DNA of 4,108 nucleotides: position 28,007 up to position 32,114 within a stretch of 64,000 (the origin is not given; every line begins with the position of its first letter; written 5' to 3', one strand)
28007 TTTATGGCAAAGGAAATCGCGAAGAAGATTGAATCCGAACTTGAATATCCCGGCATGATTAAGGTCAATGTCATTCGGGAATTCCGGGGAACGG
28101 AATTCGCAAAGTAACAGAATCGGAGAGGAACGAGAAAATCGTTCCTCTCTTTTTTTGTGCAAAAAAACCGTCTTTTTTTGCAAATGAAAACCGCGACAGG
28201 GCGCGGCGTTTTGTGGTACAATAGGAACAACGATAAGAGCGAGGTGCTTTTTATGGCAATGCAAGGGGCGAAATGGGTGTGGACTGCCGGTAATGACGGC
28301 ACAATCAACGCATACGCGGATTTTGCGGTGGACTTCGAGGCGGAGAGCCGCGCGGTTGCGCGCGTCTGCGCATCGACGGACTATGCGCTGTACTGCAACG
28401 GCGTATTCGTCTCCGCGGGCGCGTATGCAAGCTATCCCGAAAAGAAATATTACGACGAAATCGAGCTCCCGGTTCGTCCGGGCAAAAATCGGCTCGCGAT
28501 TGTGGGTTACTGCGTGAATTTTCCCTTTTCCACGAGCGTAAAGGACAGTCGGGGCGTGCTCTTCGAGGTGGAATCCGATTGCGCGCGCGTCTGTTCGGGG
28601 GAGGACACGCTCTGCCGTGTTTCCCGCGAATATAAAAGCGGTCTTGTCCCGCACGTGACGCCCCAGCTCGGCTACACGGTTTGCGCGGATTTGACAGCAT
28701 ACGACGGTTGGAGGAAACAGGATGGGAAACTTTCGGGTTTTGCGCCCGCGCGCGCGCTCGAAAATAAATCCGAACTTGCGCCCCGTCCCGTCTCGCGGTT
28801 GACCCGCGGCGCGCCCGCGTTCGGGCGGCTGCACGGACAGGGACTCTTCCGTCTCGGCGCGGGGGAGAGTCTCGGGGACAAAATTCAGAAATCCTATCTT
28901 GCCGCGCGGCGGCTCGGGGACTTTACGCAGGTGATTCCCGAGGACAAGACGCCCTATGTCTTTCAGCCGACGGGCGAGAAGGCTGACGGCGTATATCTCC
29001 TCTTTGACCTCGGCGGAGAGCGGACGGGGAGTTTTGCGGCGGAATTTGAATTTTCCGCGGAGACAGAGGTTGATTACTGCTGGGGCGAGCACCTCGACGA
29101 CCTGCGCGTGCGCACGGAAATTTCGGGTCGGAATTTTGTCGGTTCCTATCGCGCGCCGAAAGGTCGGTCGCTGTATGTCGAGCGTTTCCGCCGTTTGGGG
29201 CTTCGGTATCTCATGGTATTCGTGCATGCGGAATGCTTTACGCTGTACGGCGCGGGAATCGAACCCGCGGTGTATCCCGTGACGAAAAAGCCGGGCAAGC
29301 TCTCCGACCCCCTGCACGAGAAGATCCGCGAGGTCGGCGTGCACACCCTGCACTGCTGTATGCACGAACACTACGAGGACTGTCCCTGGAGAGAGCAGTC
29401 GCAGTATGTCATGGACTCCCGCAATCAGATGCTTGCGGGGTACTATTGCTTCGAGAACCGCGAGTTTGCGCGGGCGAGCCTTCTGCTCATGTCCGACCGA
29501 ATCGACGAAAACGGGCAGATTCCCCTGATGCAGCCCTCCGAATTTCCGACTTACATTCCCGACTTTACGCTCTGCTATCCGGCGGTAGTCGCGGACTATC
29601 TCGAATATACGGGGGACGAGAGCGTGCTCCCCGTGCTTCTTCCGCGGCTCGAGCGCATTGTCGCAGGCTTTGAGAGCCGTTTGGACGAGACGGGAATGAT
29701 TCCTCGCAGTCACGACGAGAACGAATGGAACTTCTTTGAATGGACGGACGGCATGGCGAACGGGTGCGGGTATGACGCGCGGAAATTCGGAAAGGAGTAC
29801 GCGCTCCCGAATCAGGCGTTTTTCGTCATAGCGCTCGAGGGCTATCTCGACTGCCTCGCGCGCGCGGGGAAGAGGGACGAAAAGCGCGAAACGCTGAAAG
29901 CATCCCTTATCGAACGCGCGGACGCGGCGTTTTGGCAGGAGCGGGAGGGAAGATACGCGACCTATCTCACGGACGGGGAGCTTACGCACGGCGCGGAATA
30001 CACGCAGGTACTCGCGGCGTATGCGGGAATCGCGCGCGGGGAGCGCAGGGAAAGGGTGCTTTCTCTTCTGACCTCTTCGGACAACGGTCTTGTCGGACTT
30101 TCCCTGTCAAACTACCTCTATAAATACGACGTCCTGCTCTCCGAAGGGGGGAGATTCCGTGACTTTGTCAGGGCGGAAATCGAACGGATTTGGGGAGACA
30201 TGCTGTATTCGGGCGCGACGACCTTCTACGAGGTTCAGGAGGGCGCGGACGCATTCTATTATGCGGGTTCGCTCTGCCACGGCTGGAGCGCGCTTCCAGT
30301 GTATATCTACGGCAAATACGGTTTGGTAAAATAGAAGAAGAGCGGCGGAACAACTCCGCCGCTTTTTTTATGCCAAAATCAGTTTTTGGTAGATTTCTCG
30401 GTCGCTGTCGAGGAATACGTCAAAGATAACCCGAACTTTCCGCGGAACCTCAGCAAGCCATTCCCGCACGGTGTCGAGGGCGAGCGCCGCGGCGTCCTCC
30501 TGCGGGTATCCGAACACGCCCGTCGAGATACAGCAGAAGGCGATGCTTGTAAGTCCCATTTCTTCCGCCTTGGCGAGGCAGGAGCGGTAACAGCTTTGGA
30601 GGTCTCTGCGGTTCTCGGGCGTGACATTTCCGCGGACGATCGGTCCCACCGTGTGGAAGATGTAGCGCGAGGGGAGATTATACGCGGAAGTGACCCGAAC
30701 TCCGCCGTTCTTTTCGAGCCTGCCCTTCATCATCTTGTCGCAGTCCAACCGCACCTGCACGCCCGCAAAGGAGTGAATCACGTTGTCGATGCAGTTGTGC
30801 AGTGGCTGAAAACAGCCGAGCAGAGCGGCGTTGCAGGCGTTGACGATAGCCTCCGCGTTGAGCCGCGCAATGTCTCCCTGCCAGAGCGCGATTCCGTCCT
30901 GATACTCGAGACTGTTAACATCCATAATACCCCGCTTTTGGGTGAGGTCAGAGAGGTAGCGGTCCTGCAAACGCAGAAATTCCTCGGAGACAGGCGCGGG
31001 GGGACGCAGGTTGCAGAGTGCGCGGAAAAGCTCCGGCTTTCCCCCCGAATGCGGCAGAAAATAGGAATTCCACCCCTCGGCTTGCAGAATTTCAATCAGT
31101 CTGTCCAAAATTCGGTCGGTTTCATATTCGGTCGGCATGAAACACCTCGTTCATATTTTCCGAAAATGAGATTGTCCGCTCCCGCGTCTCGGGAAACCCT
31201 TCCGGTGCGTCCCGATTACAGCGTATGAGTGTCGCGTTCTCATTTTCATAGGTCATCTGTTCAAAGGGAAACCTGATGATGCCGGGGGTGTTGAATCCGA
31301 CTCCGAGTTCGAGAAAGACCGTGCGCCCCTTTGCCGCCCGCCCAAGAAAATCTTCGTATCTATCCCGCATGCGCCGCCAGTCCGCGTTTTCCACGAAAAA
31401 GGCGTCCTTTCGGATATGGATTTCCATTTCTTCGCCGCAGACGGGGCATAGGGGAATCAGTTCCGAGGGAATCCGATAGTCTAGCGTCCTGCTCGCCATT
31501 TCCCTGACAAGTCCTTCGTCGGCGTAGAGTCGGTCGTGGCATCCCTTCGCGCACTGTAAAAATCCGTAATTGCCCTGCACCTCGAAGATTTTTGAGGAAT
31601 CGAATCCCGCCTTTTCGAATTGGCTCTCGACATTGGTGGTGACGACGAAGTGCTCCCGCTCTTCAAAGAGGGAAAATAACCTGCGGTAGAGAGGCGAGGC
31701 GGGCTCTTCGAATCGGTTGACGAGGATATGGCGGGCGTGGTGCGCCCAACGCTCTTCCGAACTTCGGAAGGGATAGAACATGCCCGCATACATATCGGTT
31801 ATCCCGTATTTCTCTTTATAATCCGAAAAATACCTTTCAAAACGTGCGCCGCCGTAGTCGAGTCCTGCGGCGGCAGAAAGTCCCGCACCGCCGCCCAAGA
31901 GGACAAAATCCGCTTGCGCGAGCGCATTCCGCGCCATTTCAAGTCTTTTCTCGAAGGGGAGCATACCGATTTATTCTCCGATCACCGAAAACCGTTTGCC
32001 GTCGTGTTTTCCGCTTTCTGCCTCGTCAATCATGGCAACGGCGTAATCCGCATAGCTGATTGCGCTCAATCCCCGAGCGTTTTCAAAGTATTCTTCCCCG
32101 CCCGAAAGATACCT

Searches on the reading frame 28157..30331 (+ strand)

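Call 18: search_protein_families(library=pfam, proteins=[window:28157-30331:+])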
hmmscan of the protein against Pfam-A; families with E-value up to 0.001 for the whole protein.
window:28157-30331:+ (725 aa): 1 family
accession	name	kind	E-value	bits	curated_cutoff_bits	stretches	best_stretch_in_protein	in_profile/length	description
PF17389.8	Bac_rhamnosid6H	-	3e-17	63.4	24.5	1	383-713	9-330/339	Bacterial alpha-L-rhamnosidase 6 hairpin glycosidase domain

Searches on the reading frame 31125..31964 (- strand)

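Call 19: search_protein_families(library=pfam, proteins=[window:31125-31964:-])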
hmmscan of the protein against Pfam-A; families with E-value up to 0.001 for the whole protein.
window:31125-31964:- (280 aa): 1 family
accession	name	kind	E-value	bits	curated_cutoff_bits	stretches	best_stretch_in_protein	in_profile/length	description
PF02146.23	SIR2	-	0.00028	21.3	24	1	26-204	1-161/180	Sir2 family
